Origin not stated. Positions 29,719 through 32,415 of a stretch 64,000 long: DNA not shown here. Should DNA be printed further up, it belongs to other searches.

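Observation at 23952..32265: Tandem triplication of a large T9SS cargo family of unknown function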

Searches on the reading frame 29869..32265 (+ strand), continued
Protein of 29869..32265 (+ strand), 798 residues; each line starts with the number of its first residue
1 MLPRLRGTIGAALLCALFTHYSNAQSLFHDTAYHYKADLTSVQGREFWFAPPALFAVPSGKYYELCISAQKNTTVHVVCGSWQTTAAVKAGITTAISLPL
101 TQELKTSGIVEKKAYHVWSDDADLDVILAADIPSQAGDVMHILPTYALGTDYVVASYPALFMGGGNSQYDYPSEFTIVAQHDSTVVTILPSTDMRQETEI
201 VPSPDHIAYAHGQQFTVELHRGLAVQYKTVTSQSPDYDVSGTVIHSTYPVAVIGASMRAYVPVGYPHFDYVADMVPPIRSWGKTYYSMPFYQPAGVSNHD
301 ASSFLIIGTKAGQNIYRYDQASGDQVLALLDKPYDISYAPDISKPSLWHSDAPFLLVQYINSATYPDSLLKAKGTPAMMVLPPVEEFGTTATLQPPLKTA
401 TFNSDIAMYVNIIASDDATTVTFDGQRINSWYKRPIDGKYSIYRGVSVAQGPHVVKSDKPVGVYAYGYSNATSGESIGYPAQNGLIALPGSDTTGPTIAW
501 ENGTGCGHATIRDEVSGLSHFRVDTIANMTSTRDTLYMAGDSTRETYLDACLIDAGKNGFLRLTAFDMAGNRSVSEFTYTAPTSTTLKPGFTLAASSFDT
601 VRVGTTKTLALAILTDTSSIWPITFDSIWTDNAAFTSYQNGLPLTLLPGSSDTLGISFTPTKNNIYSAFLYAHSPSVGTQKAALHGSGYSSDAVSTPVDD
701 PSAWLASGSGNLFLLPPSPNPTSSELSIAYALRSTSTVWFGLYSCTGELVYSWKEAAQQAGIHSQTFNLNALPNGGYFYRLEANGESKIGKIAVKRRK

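Call 29: fold_search(model_id=the predicted structure, library=pdb)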
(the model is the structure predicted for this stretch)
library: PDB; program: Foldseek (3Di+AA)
matches with E <= 10: 1651; with E <= 0.001: 140
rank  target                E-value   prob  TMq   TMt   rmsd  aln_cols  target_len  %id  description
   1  9ijj_C                3.1e-13  1.00  0.12  0.11  59.4       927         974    8  In situ structure of the central apparatus in mouse sperm axoneme. (released 2025-06-04)
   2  7sqc_O0               1.8e-12  1.00  0.13  0.10  63.7       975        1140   10  Ciliary C1 central pair apparatus isolated from Chlamydomonas reinhardtii (released 2022-04-13)
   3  9ijj_h                2.0e-10  1.00  0.13  0.09  53.4      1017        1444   10  In situ structure of the central apparatus in mouse sperm axoneme. (released 2025-06-04)
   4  7sqc_2A               2.8e-10  1.00  0.11  0.12  58.7       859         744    8  Ciliary C1 central pair apparatus isolated from Chlamydomonas reinhardtii (released 2022-04-13)
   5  6za2_B                4.5e-10  1.00  0.11  0.10  30.6      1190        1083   10  Crystal structure of dimeric latent PorU from Porphyromonas gingivalis (released 2021-09-29)
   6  9ijj_4I               6.6e-10  1.00  0.11  0.03  69.9       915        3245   10  In situ structure of the central apparatus in mouse sperm axoneme. (released 2025-06-04)
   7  5a42                  1.3e-09  0.99  0.10  0.05  31.6       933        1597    9  Cryo-EM single particle 3D reconstruction of the native conformation of E. coli alpha-2-macroglobulin (ECAM) (released 2015-07-29)
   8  9ijj_E                1.9e-09  1.00  0.12  0.16  25.1       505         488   10  In situ structure of the central apparatus in mouse sperm axoneme. (released 2025-06-04)
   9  6za2_A                2.4e-09  1.00  0.11  0.10  30.3      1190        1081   10  Crystal structure of dimeric latent PorU from Porphyromonas gingivalis (released 2021-09-29)
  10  3pvm_A                3.0e-09  0.99  0.11  0.06  37.5      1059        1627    8  Structure of Complement C5 in Complex with CVF (released 2011-01-19)
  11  9ijj_4H               3.2e-09  0.99  0.11  0.03  33.1      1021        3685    9  In situ structure of the central apparatus in mouse sperm axoneme. (released 2025-06-04)
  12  9ijj_O                3.3e-09  1.00  0.12  0.08  83.3      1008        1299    9  In situ structure of the central apparatus in mouse sperm axoneme. (released 2025-06-04)
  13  7sqc_2B               3.3e-09  1.00  0.10  0.11  64.2       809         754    9  Ciliary C1 central pair apparatus isolated from Chlamydomonas reinhardtii (released 2022-04-13)
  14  7s64_A                4.0e-09  1.00  0.15  0.10  32.8      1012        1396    8  Intermediate-form oocyte/egg Alpha-2-Macroglobulin (A2Moo) tetramer (released 2022-01-05)
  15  7q62_B                8.2e-09  0.99  0.10  0.09  37.2       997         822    8  Structure of TEV cleaved A2ML1 dimer (A2ML1-TT dimer) (released 2022-04-20)
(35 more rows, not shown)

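Call 50: find_encoding_contigs(protein=P0010, flank=10000, max_places=2)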
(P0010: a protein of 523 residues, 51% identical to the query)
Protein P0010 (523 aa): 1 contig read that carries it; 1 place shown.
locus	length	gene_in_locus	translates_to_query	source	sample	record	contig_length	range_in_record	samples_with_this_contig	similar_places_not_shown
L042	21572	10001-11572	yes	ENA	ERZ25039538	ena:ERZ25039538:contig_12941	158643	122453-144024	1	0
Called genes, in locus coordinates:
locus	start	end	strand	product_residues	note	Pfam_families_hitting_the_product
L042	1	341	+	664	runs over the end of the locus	PF13860:FlgD_ig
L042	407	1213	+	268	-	-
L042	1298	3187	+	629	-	-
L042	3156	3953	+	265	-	-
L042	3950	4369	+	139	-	PF18962:Por_Secre_tail (weak), PF13860:FlgD_ig (weak)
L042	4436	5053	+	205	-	-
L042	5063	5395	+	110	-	-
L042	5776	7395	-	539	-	PF13292:DXP_synthase_N, PF00456:Transketolase_N (faint), PF02775:TPP_enzyme_C (weak), PF02779:Transket_pyr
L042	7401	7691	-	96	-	PF02609:Exonuc_VII_S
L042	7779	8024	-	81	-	PF02601:Exonuc_VII_L (weak)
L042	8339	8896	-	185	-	PF13742:tRNA_anti_2 (weak), PF02601:Exonuc_VII_L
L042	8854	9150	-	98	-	PF13742:tRNA_anti_2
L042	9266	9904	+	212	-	-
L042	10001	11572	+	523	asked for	PF17517:IgGFc_binding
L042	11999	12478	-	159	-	-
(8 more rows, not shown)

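Call 51: find_encoding_contigs(protein=P0005, flank=10000, max_places=2)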
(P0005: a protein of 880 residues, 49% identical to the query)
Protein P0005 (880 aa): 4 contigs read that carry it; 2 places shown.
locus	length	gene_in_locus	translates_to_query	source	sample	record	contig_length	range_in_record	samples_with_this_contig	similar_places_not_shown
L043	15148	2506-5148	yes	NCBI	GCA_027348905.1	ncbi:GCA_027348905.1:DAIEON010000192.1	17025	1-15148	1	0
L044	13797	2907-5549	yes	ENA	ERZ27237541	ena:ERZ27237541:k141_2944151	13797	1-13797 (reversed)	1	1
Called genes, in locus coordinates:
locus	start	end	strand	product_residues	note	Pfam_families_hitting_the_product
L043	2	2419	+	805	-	?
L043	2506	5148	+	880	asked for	PF17517:IgGFc_binding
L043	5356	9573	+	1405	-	PF15902:Sortilin-Vps10 (faint), PF22544:HYDIN_VesB_CFA65-like_Ig (faint), PF15780:ASH (faint)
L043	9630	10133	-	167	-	-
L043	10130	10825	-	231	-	PF01464:SLT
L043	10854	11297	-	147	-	-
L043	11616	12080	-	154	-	-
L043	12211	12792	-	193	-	-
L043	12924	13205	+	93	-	-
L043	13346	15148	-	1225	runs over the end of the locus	?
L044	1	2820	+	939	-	?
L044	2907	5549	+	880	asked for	PF17517:IgGFc_binding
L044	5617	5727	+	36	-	-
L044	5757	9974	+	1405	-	PF15902:Sortilin-Vps10 (faint), PF22544:HYDIN_VesB_CFA65-like_Ig (faint), PF15780:ASH (faint)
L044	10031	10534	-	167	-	-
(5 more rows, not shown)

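Call 63: list_cluster_members(proteins=[window:29869-32262:+, window:27335-29707:+, window:23970-27314:+])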
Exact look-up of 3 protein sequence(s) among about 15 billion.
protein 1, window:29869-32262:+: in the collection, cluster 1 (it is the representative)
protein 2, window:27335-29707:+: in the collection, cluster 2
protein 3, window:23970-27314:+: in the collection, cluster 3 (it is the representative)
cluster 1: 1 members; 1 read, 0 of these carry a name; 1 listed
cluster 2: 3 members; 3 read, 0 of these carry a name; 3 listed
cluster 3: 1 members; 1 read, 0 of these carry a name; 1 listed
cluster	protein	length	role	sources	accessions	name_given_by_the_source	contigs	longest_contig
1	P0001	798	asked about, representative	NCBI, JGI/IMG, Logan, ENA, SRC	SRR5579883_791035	-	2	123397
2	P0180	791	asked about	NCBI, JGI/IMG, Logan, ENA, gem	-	-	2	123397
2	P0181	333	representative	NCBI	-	-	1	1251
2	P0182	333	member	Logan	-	-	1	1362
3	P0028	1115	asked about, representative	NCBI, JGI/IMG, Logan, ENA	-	-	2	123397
